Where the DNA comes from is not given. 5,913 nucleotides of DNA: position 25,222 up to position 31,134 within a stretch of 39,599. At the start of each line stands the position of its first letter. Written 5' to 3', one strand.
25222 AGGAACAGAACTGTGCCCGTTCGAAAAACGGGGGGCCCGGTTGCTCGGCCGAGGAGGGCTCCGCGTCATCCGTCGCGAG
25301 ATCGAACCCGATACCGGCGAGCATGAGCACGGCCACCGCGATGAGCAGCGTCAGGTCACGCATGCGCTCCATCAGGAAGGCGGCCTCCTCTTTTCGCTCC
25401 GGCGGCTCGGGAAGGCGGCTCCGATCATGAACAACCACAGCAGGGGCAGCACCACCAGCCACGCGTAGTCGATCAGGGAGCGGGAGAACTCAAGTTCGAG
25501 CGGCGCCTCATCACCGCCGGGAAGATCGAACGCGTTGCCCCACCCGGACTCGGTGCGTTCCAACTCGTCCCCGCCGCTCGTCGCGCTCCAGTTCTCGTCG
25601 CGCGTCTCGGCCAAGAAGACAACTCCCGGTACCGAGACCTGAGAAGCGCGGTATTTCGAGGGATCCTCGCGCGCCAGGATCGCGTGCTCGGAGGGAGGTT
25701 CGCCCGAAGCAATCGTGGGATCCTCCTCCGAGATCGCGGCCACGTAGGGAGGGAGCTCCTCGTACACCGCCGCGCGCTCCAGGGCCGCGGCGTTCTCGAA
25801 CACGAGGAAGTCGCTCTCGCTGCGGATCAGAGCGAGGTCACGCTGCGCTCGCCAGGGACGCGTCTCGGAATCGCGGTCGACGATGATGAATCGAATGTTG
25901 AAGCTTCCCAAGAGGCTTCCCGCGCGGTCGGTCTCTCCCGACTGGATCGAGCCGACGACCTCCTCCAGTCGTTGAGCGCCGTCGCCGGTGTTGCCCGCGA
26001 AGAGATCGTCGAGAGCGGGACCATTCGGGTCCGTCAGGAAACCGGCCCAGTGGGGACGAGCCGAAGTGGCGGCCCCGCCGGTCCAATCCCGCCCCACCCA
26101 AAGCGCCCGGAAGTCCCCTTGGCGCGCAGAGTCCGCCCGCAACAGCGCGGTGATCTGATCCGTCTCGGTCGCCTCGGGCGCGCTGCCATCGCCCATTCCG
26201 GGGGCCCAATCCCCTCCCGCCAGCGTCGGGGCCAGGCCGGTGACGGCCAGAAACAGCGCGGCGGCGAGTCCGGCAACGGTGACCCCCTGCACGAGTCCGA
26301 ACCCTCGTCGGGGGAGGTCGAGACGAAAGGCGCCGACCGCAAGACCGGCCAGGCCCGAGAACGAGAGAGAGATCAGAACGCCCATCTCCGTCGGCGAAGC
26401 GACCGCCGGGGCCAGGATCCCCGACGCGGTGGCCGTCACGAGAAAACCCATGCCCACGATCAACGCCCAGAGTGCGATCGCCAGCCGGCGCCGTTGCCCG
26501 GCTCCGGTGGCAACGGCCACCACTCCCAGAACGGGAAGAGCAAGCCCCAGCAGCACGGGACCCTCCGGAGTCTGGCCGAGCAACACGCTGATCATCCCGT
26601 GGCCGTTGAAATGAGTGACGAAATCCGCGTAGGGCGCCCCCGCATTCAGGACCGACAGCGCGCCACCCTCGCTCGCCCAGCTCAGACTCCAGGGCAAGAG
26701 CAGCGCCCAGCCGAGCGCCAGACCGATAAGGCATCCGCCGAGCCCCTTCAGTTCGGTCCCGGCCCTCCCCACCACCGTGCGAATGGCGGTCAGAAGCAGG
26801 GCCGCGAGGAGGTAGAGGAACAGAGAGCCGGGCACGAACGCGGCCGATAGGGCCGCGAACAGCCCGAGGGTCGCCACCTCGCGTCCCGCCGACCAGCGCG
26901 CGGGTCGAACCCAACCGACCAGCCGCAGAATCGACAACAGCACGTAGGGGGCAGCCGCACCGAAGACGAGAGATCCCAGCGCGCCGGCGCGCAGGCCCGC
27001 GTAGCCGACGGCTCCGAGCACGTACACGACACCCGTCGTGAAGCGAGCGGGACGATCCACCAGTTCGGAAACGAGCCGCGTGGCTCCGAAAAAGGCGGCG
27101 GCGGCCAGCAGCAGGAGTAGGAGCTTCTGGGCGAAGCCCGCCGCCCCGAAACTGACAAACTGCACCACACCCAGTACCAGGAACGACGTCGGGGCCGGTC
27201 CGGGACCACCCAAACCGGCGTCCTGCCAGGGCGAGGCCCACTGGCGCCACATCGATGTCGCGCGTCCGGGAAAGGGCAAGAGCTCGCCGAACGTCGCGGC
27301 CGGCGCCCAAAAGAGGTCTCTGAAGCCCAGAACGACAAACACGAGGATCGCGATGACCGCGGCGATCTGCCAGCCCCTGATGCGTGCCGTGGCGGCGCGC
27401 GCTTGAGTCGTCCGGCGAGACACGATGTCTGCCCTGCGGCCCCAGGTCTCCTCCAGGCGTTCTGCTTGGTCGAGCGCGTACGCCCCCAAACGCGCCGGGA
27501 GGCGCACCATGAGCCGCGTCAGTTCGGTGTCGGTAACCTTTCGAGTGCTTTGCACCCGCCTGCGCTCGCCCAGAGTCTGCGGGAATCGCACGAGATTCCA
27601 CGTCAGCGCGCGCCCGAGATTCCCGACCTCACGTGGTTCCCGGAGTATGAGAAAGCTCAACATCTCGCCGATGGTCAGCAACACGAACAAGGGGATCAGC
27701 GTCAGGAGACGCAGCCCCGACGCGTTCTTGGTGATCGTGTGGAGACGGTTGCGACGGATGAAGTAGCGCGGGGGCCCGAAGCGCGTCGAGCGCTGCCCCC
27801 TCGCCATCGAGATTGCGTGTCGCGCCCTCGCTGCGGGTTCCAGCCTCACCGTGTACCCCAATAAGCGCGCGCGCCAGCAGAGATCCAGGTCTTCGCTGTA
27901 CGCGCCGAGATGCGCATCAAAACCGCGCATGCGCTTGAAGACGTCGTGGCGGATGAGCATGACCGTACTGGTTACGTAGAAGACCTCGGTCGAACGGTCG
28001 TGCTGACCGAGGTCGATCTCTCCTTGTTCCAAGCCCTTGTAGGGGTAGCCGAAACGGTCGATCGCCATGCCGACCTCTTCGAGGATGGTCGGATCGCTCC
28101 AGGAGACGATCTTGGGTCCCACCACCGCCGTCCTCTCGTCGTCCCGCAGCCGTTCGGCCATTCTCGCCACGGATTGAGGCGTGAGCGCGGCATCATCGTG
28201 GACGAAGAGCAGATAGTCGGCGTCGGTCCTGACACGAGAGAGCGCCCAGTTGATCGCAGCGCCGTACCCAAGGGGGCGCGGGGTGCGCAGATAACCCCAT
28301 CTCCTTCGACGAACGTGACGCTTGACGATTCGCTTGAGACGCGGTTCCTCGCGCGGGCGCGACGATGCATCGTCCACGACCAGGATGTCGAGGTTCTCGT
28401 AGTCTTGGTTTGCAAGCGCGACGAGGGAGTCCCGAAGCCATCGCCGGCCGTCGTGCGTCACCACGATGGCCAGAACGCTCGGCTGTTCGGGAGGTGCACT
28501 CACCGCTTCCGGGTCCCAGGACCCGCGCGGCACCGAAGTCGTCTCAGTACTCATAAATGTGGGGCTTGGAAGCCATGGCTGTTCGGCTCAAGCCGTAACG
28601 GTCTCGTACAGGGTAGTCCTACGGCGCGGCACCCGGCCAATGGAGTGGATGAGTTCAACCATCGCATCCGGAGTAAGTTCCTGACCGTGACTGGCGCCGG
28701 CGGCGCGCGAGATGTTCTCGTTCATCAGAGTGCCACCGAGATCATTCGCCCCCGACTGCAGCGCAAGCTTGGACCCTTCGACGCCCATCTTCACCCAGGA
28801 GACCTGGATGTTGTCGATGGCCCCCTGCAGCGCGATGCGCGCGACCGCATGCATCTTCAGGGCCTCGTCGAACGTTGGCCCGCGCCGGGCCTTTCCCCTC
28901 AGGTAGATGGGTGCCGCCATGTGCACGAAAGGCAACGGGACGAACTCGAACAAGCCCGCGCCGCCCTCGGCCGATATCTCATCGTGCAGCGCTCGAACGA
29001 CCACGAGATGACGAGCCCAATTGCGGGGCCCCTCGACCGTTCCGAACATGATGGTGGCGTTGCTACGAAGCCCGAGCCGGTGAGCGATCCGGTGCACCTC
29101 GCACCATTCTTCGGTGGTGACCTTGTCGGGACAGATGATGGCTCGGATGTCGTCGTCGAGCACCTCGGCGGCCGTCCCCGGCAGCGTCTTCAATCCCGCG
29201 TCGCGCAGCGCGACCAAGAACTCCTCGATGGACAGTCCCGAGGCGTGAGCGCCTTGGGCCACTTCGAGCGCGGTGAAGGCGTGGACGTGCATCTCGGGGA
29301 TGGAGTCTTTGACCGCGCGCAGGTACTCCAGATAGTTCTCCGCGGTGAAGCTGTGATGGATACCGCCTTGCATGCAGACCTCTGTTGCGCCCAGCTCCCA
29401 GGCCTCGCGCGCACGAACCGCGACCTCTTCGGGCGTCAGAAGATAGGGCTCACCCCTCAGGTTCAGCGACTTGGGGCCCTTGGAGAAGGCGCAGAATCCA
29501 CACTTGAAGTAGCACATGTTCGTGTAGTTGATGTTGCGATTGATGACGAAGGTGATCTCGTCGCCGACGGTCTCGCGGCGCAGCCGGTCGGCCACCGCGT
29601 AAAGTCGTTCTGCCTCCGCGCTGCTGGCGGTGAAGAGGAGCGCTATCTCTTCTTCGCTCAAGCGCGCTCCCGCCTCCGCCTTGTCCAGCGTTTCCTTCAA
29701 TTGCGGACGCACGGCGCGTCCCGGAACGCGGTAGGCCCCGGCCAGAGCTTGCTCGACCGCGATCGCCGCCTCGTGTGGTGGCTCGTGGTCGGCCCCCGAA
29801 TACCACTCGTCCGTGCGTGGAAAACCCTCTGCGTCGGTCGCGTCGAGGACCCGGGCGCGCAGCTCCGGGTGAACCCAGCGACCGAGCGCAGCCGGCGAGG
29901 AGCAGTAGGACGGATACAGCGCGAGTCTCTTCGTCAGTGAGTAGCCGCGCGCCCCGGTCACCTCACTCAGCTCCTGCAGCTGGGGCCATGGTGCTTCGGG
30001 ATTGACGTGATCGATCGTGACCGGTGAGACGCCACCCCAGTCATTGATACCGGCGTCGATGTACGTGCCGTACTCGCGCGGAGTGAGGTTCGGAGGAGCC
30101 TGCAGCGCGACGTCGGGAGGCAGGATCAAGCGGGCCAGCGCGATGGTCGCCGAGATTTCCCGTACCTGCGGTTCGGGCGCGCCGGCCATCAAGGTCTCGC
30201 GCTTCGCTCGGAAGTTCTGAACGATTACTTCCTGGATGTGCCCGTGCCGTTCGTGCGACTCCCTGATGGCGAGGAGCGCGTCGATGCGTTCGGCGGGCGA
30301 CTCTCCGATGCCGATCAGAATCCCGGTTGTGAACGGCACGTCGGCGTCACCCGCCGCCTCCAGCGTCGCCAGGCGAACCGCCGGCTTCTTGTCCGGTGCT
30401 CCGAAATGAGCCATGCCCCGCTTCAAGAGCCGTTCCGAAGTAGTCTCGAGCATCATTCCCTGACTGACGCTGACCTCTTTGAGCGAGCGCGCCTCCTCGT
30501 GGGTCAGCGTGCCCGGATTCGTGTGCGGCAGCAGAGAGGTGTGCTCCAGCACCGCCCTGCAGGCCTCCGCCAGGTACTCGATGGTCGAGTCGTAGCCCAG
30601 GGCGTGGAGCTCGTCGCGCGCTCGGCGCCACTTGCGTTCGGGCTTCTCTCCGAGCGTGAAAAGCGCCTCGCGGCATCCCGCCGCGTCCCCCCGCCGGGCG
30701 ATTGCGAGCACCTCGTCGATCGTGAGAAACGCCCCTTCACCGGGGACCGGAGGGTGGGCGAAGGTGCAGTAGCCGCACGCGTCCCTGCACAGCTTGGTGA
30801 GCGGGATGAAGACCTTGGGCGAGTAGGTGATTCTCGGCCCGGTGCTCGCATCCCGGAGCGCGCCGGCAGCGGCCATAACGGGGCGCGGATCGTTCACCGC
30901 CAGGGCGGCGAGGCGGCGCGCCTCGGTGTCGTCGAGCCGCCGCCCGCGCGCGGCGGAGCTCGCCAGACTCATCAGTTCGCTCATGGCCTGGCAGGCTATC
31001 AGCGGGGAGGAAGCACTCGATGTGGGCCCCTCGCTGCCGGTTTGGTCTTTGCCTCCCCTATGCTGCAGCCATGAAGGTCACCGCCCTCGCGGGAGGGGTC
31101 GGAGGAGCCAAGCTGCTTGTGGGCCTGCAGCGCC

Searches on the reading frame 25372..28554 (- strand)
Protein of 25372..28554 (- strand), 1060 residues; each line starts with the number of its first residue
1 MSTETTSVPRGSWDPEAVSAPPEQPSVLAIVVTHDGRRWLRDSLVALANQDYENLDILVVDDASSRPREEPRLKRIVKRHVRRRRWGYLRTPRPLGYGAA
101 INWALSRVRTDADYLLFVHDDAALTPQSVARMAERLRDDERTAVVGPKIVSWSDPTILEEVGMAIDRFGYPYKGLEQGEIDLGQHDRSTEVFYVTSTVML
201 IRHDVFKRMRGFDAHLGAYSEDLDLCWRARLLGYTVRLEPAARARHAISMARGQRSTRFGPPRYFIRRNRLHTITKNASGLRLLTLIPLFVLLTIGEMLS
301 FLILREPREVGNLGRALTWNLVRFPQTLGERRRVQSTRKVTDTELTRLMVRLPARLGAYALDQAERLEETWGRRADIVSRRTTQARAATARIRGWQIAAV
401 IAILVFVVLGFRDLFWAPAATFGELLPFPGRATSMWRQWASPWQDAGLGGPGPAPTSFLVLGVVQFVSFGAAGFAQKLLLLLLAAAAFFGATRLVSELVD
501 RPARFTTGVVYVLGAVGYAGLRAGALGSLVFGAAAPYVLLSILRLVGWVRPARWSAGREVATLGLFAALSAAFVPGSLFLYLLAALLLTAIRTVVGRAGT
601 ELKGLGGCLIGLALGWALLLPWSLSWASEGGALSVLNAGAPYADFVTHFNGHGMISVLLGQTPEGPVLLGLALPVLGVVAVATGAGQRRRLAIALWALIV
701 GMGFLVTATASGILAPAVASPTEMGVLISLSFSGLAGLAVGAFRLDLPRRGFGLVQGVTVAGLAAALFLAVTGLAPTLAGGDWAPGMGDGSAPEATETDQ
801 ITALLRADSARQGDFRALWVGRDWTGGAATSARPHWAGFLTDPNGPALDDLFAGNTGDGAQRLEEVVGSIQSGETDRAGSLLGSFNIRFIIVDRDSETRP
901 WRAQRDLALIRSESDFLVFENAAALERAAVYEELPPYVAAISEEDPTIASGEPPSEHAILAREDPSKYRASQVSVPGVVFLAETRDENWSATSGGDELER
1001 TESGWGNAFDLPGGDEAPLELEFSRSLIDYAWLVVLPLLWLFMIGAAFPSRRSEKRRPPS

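Call 23: search_protein_families(library=pfam, proteins=[window:25372-28554:-], max_evalue=0.00001)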
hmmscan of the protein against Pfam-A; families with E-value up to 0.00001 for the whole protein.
window:25372-28554:- (1060 aa): 4 families
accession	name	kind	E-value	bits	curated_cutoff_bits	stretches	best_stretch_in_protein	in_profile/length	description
PF00535.33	Glycos_transf_2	-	5e-19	69.3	23.3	1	30-207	3-165/168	Glycosyl transferase family 2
PF13641.12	Glyco_tranf_2_3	-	9.3e-13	49.2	27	1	25-247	1-212/230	Glycosyltransferase like family 2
PF10111.15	Glyco_tranf_2_2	-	1.7e-07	31.4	27.3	1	27-240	2-208/276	Glycosyltransferase like family 2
PF13632.12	Glyco_trans_2_3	-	2.3e-07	31.2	27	1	115-243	2-120/198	Glycosyl transferase family group 2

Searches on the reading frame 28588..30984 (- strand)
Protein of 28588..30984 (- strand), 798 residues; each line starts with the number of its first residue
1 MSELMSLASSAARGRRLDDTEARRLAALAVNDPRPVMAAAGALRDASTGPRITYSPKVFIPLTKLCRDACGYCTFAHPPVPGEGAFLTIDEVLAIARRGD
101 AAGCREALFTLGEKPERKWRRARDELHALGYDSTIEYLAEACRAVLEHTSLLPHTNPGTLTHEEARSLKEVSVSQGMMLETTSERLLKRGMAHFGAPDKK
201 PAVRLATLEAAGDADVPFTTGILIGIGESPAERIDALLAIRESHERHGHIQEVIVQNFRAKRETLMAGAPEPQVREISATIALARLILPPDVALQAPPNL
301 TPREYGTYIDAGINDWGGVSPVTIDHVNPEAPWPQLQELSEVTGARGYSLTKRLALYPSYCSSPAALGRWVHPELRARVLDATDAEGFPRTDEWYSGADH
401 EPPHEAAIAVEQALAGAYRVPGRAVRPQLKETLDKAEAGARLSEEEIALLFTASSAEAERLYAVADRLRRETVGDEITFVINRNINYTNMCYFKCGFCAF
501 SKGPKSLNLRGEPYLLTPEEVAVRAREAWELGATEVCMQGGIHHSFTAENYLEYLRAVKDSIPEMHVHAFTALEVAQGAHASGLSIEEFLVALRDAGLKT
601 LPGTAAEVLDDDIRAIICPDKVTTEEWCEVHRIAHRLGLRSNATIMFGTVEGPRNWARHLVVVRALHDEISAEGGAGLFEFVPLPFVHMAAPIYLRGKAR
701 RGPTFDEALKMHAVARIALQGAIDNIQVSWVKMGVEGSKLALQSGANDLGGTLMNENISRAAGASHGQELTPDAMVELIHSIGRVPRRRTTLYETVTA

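Call 23: search_protein_families(library=pfam, proteins=[window:28588-30984:-], max_evalue=0.00001)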
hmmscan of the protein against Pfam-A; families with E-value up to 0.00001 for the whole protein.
window:28588-30984:- (798 aa): 2 families
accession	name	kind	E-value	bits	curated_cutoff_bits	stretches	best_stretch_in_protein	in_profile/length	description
PF04055.27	Radical_SAM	-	2.5e-31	109.5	29.5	2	485-651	1-154/166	Radical SAM superfamily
PF19288.4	CofH_C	-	1.7e-17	63.9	27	1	677-795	3-118/125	CofH/MqnC C-terminal region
